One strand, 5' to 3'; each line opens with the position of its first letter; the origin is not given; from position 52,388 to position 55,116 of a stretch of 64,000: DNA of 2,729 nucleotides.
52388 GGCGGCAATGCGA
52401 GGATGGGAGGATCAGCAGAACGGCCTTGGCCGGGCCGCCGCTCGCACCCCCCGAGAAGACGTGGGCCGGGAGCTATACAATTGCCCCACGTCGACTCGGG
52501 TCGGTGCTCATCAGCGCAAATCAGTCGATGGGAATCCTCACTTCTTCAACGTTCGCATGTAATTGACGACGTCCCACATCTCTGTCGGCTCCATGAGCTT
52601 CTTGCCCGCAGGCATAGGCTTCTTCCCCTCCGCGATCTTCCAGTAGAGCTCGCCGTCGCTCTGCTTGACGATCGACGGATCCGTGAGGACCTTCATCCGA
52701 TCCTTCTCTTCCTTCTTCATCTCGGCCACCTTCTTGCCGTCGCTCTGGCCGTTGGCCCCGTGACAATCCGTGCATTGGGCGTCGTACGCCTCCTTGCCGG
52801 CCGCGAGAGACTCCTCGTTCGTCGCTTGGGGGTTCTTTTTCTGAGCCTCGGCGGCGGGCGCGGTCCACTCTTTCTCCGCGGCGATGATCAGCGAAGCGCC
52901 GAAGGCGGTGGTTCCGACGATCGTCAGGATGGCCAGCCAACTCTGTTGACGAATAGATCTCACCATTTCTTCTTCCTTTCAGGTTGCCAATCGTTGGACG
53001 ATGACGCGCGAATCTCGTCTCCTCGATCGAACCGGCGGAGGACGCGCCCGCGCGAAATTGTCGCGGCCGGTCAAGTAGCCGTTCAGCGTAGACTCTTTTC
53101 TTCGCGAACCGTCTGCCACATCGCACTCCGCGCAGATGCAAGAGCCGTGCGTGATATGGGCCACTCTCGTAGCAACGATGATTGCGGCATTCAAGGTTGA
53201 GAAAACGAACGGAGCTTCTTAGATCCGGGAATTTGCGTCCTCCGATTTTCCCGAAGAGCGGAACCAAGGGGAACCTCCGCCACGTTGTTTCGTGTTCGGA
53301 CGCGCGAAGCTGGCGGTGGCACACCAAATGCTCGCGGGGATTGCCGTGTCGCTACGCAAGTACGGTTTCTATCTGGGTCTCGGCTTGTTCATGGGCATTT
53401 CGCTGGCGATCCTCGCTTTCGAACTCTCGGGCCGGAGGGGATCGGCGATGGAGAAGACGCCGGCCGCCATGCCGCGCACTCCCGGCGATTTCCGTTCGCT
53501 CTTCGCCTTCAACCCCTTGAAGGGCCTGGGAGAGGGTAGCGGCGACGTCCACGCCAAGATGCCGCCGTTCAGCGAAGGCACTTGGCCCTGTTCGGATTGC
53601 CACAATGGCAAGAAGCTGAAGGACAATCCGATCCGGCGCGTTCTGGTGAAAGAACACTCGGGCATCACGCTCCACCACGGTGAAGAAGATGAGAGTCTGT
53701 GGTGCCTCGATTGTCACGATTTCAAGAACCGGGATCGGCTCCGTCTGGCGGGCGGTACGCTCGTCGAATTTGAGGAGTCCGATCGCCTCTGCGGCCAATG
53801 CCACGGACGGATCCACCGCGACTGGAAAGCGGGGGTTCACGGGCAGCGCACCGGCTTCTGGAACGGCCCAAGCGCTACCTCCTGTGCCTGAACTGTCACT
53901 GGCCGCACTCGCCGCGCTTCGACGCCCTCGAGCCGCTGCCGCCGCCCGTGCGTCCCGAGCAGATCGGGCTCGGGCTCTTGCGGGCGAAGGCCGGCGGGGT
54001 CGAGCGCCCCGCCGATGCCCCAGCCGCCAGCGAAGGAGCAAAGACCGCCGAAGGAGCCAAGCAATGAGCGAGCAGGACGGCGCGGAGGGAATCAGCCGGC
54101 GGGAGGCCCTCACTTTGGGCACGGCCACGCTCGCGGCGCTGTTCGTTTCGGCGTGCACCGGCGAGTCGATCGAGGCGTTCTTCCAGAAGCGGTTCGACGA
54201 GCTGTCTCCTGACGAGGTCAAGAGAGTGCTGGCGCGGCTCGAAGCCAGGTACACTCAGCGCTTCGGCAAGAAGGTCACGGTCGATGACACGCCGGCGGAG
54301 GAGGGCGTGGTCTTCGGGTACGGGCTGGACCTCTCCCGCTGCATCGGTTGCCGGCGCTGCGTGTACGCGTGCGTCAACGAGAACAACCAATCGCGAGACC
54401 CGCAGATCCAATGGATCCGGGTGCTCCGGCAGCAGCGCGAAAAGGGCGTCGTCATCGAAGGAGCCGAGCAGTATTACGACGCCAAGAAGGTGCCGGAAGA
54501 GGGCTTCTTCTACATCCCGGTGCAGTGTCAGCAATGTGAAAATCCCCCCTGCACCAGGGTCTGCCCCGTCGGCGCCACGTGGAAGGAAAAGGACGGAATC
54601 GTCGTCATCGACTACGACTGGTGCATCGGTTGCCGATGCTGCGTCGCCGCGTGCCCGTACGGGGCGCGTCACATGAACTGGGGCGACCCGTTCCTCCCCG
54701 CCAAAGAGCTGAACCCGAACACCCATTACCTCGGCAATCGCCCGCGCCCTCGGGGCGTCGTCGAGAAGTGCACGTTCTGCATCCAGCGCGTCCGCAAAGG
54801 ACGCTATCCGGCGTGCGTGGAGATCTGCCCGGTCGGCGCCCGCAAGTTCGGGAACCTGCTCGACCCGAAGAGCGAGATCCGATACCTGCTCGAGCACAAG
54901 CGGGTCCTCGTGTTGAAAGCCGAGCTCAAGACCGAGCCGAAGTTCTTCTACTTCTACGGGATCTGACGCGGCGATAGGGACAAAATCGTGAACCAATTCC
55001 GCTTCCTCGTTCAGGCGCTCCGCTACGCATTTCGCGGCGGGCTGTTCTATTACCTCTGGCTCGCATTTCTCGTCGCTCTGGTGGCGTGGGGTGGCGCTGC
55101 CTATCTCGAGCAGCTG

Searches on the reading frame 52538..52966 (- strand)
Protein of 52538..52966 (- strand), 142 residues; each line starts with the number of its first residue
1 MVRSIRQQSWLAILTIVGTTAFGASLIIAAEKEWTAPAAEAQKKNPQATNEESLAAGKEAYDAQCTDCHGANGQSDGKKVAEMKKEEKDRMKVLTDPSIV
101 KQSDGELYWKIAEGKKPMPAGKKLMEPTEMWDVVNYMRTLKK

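Call 31: search_protein_families(library=ncbifam, proteins=[window:52538-52966:-])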
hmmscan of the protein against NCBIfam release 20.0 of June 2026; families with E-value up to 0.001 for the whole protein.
window:52538-52966:- (142 aa): 9 families
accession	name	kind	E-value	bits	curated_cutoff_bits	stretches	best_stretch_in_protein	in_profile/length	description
NF011054.0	PRK14486.1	equivalog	1.1e-10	41.6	447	1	37-141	198-291/294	putative bifunctional cbb3-type cytochrome c oxidase subunit II/cytochrome c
NF033864.1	cytochrome579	equivalog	4.1e-07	29.9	280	1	12-121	6-115/179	cytochrome 579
TIGR04494.1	c550_PedF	equivalog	4.8e-07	29.7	122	1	39-140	35-130/133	cytochrome c-550 PedF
NF050122.1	bc1_QcrC_actin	exception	4.9e-07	29.3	200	1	34-75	22-62/253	cytochrome bc1 complex diheme cytochrome c subunit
NF045930.1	Cytc6PetJCyano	equivalog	1.4e-06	28.2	135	1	51-137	25-102/110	cytochrome c6 PetJ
NF045774.1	cytochro_C551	exception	4e-05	23.5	118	1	19-74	7-59/110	cytochrome c551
NF045773.1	cytochro_C550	exception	0.00022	21.1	125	0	37-88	30-81/118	cytochrome c550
NF040606.1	CytoC_perox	subfamily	0.00028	20.2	150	1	47-104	291-346/524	di-heme-cytochrome C peroxidase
TIGR00782.1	ccoP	equivalog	0.00093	18.6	179.95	0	46-79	195-228/285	cytochrome-c oxidase, cbb3-type subunit III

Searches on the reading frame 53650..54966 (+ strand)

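Call 28: search_protein_families(library=pfam, proteins=[window:53896-54966:+])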
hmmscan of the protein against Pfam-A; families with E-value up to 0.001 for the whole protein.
window:53896-54966:+ (356 aa): 13 families
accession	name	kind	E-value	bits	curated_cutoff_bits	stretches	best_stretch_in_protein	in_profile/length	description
PF13247.11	Fer4_11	-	5.8e-21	75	26.2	2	205-262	4-63/100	4Fe-4S dicluster domain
PF12838.12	Fer4_7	-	1.6e-14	54.5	27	2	148-227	1-52/52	4Fe-4S dicluster domain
PF13187.11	Fer4_9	-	5.8e-14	52.3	27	2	148-227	1-51/52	4Fe-4S dicluster domain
PF00037.32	Fer4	-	2.4e-10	40.2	21.1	1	236-257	1-22/24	4Fe-4S binding domain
PF13237.11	Fer4_10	-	8.3e-10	38.9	25.5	2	236-312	2-53/53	4Fe-4S dicluster domain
PF12837.12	Fer4_6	-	4.7e-08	33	25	0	235-257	1-23/24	4Fe-4S binding domain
PF12797.12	Fer4_2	-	1e-07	31.9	24.5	2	235-255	2-22/22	4Fe-4S binding domain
PF13183.11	Fer4_8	-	1.1e-06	29.5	27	1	146-226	2-67/68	4Fe-4S dicluster domain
PF13534.11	Fer4_17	-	5.1e-06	27.4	22.2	0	243-295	2-49/61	4Fe-4S dicluster domain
PF13484.11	Fer4_16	-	0.00014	23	30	0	148-163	1-16/66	4Fe-4S double cluster binding domain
PF12800.12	Fer4_4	-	0.00018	22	24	0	241-256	2-17/17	4Fe-4S binding domain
PF25160.1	LdpA_Fe-S-bd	-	0.00018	21.7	27.6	0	213-257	4-42/49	LdpA Fe-S cluster-binding domain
PF12798.12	Fer4_3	-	0.00091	20.3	27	0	243-257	1-15/15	4Fe-4S binding domain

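Call 61: search_protein_families(library=ncbifam, proteins=[window:53650-54963:+], max_evalue=1e-8)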
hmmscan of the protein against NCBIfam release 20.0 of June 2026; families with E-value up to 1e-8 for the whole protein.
window:53650-54963:+ (438 aa): 17 families
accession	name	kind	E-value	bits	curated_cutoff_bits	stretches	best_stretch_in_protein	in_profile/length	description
NF045797.1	DsrO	equivalog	7.1e-54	182.7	200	1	287-435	97-234/235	sulfate reduction electron transfer complex DsrMKJOP subunit DsrO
NF041782.1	mnquin_red_QrcC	equivalog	1.1e-42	146.4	400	1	222-435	1-225/239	menaquinone reductase iron-sulfur cluster-binding subunit QrcC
NF041715.1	arsenate_red_ArrB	equivalog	8.1e-41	140.1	450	2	222-347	3-111/233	arsenate respiratory reductase iron-sulfur subunit ArrB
NF011569.0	PRK14993.1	equivalog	3.6e-38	131.4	416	2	225-343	47-150/244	tetrathionate reductase subunit TtrB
NF008134.0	PRK10882.1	equivalog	2.1e-31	109.2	263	1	223-348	40-169/329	hydrogenase 2 operon protein HybA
TIGR02951.1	DMSO_dmsB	equivalog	2.1e-31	109.1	214.1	1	222-343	2-115/161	DMSO/selenate family reductase complex B subunit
TIGR03149.1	cyt_nit_nrfC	equivalog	2.8e-31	108.6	377.6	2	209-343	26-145/225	cytochrome c nitrite reductase Fe-S protein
NF045715.1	sulf_resp_HmcB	equivalog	5.7e-28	97.9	420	1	214-402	33-197/307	sulfate respiration complex iron-sulfur protein HmcB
TIGR03478.1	DMSO_red_II_bet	subfamily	7e-26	90.9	480.7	2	280-343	118-182/321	DMSO reductase family type II enzyme, iron-sulfur subunit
NF042979.1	EthbenzDh_ebdB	equivalog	3.4e-21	75.5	740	1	278-343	138-204/354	ethylbenzene dehydrogenase subunit beta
NF038355.1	FDH3_beta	equivalog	8.1e-21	74.9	240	1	226-398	7-159/180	formate dehydrogenase FDH3 subunit beta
TIGR01582.1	FDH-beta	equivalog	1.2e-20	73.8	334.7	1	223-343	23-144/283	formate dehydrogenase subunit beta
NF007382.0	PRK09898.1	equivalog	2.4e-20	72.9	213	1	228-340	65-171/208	ferredoxin-like protein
NF009408.0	PRK12769.1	equivalog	2.7e-16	58.9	1003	1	229-398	10-142/659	formate-dependent uric acid utilization protein AegA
NF007658.0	PRK10330.1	equivalog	1.2e-15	57.4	260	1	227-397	8-151/181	electron transport protein HydN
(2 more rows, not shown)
